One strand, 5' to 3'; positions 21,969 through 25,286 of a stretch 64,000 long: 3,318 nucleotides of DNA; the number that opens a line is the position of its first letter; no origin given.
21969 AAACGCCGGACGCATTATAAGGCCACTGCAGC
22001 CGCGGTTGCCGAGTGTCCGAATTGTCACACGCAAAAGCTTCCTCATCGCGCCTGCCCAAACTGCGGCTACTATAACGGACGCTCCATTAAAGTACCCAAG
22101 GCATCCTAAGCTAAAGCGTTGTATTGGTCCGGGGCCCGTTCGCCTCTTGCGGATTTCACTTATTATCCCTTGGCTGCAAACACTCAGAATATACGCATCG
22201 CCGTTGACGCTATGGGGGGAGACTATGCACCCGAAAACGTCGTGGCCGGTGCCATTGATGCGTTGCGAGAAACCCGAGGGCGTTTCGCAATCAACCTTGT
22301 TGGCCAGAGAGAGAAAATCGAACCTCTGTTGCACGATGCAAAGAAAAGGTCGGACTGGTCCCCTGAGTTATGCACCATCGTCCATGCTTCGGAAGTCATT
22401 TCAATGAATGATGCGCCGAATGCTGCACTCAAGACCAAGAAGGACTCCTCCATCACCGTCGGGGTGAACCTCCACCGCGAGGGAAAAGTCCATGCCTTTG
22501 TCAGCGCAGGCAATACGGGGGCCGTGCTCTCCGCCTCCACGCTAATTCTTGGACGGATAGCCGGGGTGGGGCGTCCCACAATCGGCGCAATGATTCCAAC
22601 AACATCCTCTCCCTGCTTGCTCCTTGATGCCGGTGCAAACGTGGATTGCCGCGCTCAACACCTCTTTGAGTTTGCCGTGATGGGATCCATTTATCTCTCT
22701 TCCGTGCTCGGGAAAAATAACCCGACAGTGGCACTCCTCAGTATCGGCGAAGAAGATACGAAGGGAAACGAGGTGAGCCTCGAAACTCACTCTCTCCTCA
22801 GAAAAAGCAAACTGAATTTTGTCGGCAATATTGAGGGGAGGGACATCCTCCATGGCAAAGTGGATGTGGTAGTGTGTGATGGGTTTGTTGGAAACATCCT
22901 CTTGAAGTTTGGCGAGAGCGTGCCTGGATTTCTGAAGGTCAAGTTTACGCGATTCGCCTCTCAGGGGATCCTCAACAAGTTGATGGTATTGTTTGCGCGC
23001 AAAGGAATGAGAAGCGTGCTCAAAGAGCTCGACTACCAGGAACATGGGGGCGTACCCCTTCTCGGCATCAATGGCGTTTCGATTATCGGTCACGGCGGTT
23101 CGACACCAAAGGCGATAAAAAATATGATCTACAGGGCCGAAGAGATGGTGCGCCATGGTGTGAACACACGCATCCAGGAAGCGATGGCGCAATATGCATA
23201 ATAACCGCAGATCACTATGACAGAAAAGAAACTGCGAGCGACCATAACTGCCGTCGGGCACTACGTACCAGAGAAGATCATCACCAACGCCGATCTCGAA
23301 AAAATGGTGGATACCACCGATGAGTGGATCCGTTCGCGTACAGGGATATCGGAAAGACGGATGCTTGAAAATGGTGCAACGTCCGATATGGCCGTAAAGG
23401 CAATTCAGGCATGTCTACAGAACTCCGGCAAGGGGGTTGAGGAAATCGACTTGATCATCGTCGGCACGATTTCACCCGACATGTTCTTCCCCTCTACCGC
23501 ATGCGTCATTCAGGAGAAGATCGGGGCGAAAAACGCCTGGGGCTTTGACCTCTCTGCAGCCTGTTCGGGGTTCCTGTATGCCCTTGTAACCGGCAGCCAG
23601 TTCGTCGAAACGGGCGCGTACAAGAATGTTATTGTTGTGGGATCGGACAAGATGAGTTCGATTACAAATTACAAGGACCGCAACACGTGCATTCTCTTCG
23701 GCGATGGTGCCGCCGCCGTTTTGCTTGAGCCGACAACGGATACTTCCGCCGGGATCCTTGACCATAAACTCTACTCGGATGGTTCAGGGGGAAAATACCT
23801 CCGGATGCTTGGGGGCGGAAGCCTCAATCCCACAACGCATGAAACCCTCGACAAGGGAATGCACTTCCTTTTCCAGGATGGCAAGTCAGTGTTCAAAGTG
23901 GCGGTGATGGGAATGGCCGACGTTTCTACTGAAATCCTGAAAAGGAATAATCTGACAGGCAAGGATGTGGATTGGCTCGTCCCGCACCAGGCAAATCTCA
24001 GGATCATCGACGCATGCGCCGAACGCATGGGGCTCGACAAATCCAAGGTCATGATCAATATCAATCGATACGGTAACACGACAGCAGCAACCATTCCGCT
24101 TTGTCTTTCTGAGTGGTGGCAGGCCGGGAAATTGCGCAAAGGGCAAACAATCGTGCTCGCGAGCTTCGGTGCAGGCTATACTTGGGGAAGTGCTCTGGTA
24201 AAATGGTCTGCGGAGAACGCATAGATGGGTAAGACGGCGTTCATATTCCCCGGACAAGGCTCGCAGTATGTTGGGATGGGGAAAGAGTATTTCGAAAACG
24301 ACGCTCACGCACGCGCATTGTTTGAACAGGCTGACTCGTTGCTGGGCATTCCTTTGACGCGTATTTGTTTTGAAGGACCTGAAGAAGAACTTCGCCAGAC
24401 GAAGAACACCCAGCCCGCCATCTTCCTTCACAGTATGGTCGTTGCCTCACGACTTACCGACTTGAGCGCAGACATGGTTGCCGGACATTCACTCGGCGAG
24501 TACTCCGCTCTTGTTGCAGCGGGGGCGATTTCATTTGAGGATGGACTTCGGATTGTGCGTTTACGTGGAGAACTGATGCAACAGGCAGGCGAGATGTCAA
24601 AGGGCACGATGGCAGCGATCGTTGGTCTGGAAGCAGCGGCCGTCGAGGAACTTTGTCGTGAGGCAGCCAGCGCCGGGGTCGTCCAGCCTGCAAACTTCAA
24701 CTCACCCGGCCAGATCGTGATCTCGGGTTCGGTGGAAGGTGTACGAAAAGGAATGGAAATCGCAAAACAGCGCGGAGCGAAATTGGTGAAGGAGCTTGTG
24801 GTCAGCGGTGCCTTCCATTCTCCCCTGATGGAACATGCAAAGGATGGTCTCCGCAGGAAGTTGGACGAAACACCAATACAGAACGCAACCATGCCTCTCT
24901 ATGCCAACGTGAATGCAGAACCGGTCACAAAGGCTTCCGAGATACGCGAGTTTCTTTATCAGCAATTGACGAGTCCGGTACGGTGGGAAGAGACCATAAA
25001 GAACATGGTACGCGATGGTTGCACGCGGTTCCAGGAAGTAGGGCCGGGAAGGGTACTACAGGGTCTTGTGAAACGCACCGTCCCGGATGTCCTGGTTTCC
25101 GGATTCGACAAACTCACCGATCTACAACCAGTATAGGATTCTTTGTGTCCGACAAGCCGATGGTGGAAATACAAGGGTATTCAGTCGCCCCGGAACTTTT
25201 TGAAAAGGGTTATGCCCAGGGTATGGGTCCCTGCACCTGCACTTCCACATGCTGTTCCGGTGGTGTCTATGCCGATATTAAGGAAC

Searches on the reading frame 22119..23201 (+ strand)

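Call 39: search_protein_families(library=pfam, proteins=[window:22119-23201:+], max_evalue=0.00001)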
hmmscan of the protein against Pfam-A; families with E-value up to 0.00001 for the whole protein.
window:22119-23201:+ (360 aa): 1 family
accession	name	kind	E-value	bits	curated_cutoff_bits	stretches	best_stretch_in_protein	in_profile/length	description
PF02504.20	FA_synthesis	-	5.1e-102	341.7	29.1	1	25-351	1-324/324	Fatty acid synthesis protein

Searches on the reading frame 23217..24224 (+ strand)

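Call 39: search_protein_families(library=pfam, proteins=[window:23217-24224:+], max_evalue=0.00001)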
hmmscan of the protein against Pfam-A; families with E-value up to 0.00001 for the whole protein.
window:23217-24224:+ (335 aa): 3 families
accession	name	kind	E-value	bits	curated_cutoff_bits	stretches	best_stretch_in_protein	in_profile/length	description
PF08541.16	ACP_syn_III_C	-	1.1e-36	125.3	26.6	1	241-330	1-90/90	3-Oxoacyl-[acyl-carrier-protein (ACP)] synthase III C terminal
PF08545.16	ACP_syn_III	-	5.8e-32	109.9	24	1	110-189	1-80/80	3-Oxoacyl-[acyl-carrier-protein (ACP)] synthase III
PF00108.29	Thiolase_N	-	5.5e-07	29.7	26.4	1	41-155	8-124/260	Thiolase, N-terminal domain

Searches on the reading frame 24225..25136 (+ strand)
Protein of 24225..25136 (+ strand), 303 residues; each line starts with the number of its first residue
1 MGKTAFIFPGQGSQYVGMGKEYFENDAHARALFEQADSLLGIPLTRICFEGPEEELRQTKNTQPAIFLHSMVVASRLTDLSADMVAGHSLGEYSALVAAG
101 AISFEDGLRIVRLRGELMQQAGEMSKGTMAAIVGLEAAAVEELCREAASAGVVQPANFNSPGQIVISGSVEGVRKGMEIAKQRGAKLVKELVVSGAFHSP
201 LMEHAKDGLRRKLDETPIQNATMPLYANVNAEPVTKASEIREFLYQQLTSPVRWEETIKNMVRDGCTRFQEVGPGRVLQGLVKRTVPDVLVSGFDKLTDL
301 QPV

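Call 39: search_protein_families(library=pfam, proteins=[window:24225-25136:+], max_evalue=0.00001)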
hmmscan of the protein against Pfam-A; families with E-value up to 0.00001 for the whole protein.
window:24225-25136:+ (303 aa): 1 family
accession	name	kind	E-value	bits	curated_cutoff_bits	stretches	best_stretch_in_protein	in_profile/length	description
PF00698.26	Acyl_transf_1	-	1.5e-43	150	32.7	1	6-287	2-280/319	Acyl transferase domain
